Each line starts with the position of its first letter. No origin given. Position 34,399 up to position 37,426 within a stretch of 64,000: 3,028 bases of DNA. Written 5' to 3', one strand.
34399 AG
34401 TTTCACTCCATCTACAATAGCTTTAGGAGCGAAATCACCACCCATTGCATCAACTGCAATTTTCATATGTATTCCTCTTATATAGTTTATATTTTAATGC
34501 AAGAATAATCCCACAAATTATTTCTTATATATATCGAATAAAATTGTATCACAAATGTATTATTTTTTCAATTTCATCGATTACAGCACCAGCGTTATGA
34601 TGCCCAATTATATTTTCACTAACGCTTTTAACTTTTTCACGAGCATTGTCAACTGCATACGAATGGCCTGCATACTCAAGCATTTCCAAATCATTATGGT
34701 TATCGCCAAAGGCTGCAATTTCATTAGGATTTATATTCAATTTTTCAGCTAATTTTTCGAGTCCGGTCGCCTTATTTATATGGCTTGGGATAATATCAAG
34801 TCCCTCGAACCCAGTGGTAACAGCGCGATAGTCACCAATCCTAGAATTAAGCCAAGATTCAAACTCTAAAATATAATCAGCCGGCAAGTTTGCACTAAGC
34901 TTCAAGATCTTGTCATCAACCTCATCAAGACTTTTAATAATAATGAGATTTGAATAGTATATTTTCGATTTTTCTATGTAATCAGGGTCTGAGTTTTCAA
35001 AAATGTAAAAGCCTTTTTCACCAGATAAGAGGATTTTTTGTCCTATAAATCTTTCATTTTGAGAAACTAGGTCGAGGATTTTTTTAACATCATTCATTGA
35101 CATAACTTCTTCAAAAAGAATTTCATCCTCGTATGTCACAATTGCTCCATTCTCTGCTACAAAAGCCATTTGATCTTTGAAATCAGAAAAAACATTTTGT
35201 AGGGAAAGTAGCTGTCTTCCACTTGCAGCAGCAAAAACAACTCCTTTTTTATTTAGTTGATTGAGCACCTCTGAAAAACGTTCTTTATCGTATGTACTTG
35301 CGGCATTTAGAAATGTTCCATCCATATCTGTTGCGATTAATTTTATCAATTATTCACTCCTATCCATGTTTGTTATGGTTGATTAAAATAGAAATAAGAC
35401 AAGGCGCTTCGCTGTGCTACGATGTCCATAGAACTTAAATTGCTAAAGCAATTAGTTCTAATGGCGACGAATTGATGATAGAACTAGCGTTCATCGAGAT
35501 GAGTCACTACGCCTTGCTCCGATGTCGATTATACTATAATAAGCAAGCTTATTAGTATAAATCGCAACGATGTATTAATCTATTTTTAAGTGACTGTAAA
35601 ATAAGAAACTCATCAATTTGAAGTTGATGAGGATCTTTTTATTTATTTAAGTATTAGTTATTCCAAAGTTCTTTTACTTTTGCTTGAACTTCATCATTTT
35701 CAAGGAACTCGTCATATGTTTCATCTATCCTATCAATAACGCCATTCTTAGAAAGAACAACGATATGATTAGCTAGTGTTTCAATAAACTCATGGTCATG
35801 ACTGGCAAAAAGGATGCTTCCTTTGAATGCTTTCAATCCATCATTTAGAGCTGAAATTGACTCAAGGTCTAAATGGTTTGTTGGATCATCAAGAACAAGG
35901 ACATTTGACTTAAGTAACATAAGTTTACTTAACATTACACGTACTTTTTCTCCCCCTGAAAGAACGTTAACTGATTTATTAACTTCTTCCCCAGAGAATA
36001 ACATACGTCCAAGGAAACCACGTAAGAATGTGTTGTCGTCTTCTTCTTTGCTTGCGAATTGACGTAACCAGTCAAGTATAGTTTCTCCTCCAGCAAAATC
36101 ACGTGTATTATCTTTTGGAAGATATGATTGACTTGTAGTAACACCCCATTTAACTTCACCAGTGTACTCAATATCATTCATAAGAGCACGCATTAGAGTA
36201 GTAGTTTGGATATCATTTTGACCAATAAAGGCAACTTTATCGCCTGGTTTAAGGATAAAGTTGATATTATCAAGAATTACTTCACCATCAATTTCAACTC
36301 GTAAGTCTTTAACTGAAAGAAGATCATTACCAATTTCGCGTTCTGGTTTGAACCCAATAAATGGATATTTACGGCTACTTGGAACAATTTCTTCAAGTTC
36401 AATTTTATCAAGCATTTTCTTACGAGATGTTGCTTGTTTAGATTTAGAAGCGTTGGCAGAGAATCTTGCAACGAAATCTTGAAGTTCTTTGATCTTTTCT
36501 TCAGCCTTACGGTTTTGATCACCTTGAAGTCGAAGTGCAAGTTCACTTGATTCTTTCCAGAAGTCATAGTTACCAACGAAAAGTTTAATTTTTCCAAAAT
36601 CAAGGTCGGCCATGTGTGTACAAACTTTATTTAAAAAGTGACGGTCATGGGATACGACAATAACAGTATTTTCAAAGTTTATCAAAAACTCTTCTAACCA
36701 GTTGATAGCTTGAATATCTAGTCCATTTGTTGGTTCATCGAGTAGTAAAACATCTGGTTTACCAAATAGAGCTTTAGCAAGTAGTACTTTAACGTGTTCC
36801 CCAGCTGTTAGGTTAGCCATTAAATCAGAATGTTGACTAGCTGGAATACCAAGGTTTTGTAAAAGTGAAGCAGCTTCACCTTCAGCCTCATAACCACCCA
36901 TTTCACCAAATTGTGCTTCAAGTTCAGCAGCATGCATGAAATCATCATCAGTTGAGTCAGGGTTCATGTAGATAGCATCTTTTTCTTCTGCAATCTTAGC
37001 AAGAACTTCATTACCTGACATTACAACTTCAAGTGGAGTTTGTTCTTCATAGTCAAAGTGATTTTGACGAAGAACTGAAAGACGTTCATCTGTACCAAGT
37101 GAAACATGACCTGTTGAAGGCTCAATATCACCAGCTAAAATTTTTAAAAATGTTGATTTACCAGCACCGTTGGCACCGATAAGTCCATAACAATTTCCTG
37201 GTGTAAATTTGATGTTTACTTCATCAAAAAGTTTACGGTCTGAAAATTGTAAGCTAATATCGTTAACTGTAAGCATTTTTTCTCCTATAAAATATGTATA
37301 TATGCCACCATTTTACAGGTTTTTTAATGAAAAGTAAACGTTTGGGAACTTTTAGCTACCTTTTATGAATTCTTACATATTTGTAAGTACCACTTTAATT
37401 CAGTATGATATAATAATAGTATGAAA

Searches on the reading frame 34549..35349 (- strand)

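Call 16: search_protein_families(library=ncbifam, proteins=[window:34549-35349:-])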
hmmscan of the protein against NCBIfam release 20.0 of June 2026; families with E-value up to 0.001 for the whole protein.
window:34549-35349:- (266 aa): 27 families (the best 25 are shown)
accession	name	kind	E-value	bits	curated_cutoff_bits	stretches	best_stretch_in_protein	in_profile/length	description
TIGR00099.1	Cof-subfamily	subfamily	1.6e-45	155.7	137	1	4-257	1-253/256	Cof-type HAD-IIB family hydrolase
NF045966.1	YcsE_rel_Pase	equivalog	2.7e-34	118.9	220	1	2-255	2-254/265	YcsE-related riboflavin metabolism phosphatase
NF007806.0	PRK10513.1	equivalog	3.6e-25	88.9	273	2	184-263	188-267/270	sugar-phosphatase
TIGR01487.1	Pglycolate_arch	equivalog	2.2e-24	86.5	122.75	2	184-258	139-212/215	phosphoglycolate phosphatase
NF002245.0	PRK01158.1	equivalog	8.4e-24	84.1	198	1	167-263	133-228/233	phosphoglycolate phosphatase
TIGR01484.1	HAD-SF-IIB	subfamily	2.7e-23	83.2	41.8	1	4-233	1-221/221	HAD-IIB family hydrolase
NF011705.0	PRK15126.1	equivalog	2.3e-21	76.3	336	1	1-257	1-255/272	HMP-PP phosphatase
NF008213.0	PRK10976.1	equivalog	6.8e-20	71.7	386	1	1-262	1-262/266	sugar/pyridoxal phosphate phosphatase YigL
TIGR01482.1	SPP-subfamily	subfamily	1.6e-19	70.4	107.15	1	5-248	1-205/225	sucrose-phosphate phosphatase subfamily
NF007821.0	PRK10530.1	equivalog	3e-15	56.2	274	1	184-262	191-269/272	pyridoxal phosphatase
NF001218.0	PRK00192.1-5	equivalog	2.7e-10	40.4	362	1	4-72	6-73/275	mannosyl-3-phosphoglycerate phosphatase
TIGR01670.1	KdsC-phosphatas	subfamily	4.9e-10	39.6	106.95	1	191-265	75-149/154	3-deoxy-D-manno-octulosonate 8-phosphate phosphatase, YrbI family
NF058599.1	KDN-9-PPhBT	equivalog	1.9e-08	34.7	180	1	192-264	77-150/152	3-deoxy-D-glycero-D-galacto-nonulopyranosonate 9-phosphatase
TIGR01486.1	HAD-SF-IIB-MPGP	subfamily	5e-08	32.6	164.75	0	4-81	1-77/257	mannosyl-3-phosphoglycerate phosphatase family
NF001217.0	PRK00192.1-4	equivalog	7.9e-08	32.1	373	0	187-237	177-227/265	mannosyl-3-phosphoglycerate phosphatase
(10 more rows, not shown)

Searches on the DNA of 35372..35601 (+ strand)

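Call 65: search_dna_similar(query=window:35372-35601:+, collection=plasmids, mode=distant, max_evalue=0.01, max_rows=20)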
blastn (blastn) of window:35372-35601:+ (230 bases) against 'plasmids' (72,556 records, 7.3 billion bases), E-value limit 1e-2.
No match.

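Call 66: search_dna_similar(query=window:35372-35601:+, collection=phages, mode=distant, max_evalue=0.01, max_rows=20)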
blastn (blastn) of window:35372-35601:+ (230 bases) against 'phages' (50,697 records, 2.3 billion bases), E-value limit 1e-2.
No match.

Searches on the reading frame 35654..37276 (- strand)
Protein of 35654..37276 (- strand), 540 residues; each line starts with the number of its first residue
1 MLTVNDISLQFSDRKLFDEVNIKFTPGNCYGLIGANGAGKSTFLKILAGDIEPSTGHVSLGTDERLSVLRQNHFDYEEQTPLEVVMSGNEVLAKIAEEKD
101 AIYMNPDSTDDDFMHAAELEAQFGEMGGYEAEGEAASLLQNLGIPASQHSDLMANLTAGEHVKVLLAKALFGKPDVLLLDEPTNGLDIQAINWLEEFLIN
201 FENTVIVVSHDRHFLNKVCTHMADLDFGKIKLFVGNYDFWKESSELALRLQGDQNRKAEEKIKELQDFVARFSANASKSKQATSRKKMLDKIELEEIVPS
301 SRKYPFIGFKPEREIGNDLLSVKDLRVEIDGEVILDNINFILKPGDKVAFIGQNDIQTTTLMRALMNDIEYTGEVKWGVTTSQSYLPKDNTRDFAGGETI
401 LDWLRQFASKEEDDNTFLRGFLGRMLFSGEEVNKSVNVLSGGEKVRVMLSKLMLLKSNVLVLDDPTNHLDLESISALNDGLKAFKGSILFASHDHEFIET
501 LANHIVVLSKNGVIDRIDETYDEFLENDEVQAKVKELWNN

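Call 16: search_protein_families(library=ncbifam, proteins=[window:35654-37276:-])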
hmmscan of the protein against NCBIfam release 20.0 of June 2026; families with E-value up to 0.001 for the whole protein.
window:35654-37276:- (540 aa): 191 families (the best 25 are shown)
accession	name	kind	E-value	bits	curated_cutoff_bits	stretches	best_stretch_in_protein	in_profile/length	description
NF011646.0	PRK15064.1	equivalog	3e-201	669.4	762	1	1-530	1-529/530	ABC-F family ATPase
NF000355.4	ribo_prot_ABC_F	equivalog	3.1e-107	359.5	380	2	2-288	3-250/499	ribosomal protection-like ABC-F family protein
NF008775.0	PRK11819.1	equivalog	1e-91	308.3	599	1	6-528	11-535/556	energy-dependent translational throttle protein EttA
NF050005.1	ABC_ATPase_Uup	equivalog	2e-90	303.8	900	1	2-532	4-534/636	ATP-binding cassette ATPase Uup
TIGR03719.1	ABC_ABC_ChvD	subfamily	2.4e-90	303.7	806.75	1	5-528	8-533/552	energy-dependent translational throttle protein EttA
NF008358.0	PRK11147.1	equivalog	1.3e-88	297.8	936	2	2-472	4-474/635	ABC transporter ATP-binding protein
NF000170.2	ABCF_Vga_all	exception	3.9e-85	286.3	725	2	283-531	232-475/521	Vga family ABC-F type ribosomal protection protein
NF007921.0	PRK10636.1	equivalog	2e-84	284.1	917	2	111-526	105-520/638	ABC transporter ATP-binding protein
NF000514.1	ABCF_OptrA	exception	5.1e-74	249.8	1450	1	16-525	35-548/655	ABC-F type ribosomal protection protein OptrA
NF043038.1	ABCF_CplR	exception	1.7e-73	248.2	780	3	286-531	253-491/544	ABC-F type ribosomal protection protein CplR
NF000168.2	ABCF_Msr_all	exception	2.2e-69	234.3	680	3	280-511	257-481/487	Msr family ABC-F type ribosomal protection protein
NF000169.2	ABCF_Sal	exception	2.8e-64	217.7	725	3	118-287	93-262/542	Sal family ABC-F type ribosomal protection protein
NF000171.1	ABCF_producer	exception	1.4e-62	211.9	800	3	2-243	4-251/541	TlrC/CarA/OleB/SrmB family ABC-F type ribosomal protection protein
NF000167.2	ABCF_Lsa_all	exception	1.5e-59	202.3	750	4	83-287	49-247/492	Lsa family ABC-F type ribosomal protection protein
NF045691.1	ABCF_VgaF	exception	3.8e-53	180.7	975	4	277-504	224-448/459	ABC-F type ribosomal protection protein Vga(F)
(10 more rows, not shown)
